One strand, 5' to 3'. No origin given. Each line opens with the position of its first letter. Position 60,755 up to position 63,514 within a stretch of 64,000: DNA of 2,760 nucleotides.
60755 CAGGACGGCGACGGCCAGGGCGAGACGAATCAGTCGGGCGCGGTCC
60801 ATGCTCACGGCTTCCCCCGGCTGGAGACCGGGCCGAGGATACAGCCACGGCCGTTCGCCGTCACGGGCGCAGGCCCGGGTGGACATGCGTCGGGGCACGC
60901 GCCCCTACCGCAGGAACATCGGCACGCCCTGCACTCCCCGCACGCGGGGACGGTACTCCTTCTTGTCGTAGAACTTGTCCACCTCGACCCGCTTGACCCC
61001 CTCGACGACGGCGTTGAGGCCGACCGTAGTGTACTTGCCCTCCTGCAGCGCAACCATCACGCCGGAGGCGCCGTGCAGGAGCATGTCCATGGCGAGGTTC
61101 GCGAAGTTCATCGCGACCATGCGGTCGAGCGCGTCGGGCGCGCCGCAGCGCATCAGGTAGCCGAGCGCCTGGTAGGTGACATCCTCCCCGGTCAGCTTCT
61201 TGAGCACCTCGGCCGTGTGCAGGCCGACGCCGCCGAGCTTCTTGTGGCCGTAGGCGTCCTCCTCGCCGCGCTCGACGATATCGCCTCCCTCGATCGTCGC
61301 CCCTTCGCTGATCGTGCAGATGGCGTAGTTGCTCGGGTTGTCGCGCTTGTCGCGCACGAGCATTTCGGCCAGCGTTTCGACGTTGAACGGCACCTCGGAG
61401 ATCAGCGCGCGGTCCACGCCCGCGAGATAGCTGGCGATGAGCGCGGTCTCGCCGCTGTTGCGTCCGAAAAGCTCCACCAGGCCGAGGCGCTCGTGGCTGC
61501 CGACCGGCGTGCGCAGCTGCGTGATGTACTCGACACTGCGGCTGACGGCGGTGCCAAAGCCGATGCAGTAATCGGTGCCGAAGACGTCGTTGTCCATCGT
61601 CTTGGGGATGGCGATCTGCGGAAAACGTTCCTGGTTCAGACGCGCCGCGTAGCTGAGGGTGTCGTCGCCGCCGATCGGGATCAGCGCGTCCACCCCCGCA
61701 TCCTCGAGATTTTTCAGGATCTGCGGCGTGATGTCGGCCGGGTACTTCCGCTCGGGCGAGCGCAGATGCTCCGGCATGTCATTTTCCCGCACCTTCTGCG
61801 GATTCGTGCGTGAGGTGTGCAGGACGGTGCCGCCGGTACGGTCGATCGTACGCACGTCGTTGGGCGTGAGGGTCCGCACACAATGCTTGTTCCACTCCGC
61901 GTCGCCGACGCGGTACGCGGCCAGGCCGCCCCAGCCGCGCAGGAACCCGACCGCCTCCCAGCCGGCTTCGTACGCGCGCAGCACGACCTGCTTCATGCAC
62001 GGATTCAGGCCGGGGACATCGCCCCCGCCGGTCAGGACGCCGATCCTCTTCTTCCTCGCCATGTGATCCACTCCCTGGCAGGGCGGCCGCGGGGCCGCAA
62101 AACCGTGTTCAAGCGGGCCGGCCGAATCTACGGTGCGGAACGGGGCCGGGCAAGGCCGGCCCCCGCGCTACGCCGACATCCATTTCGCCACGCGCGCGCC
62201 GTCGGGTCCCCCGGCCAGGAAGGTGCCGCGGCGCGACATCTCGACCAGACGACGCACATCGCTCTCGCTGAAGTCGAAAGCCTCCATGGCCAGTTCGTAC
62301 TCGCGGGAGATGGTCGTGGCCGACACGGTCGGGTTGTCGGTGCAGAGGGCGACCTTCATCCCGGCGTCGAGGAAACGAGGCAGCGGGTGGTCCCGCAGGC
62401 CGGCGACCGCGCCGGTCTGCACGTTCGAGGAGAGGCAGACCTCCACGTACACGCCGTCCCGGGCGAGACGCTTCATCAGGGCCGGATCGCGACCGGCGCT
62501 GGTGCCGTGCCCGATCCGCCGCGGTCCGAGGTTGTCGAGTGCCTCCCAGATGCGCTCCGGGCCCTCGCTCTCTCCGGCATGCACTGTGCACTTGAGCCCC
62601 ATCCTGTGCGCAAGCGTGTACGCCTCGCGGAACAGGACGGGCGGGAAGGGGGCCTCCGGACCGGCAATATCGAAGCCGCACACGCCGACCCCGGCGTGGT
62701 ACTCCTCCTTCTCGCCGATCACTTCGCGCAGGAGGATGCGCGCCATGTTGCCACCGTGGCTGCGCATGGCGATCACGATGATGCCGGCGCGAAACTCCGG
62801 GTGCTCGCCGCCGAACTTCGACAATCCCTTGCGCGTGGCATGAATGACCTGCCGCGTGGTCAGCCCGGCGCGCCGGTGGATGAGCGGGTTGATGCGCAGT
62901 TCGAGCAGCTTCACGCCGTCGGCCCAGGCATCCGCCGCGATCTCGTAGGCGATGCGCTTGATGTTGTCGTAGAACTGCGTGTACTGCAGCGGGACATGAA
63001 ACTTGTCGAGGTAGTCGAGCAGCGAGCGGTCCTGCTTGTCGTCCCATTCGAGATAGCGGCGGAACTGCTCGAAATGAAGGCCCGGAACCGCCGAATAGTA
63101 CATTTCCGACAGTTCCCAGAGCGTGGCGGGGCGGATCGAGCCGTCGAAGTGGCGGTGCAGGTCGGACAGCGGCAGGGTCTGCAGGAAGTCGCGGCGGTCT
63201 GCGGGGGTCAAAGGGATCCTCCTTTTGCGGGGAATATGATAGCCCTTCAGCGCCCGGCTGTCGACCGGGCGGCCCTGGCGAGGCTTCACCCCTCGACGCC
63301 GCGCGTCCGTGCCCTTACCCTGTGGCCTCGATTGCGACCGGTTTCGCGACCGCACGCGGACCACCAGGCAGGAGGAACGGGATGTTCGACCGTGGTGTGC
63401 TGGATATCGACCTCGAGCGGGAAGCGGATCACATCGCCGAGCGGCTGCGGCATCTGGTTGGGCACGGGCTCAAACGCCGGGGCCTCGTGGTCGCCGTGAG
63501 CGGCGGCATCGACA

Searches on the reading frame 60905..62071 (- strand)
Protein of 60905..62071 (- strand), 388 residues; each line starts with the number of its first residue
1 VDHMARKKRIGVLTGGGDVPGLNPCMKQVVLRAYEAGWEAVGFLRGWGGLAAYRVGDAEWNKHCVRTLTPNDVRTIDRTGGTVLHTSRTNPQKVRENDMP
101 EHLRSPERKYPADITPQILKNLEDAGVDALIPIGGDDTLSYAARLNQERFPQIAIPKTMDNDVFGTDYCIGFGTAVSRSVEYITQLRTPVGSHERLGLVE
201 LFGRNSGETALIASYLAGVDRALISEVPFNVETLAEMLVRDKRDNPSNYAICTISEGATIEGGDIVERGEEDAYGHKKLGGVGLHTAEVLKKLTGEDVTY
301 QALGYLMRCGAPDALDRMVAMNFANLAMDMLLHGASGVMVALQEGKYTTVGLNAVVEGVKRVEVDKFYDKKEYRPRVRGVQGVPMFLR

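Call 63: search_protein_families(library=pfam, proteins=[window:60905-62071:-], max_evalue=0.0001)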
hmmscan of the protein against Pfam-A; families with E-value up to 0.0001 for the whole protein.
window:60905-62071:- (388 aa): 1 family
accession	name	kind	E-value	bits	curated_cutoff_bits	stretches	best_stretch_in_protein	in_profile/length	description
PF00365.25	PFK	-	6.6e-68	229.5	30.9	1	9-331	1-277/277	Phosphofructokinase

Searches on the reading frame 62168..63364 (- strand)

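Call 63: search_protein_families(library=pfam, proteins=[window:62168-63364:-], max_evalue=0.0001)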
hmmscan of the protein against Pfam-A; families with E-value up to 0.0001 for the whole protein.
window:62168-63364:- (398 aa): 1 family
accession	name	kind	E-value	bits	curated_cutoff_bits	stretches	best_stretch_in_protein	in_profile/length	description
PF00962.28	A_deaminase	-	2.6e-75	254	27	1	65-383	1-315/330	Adenosine deaminase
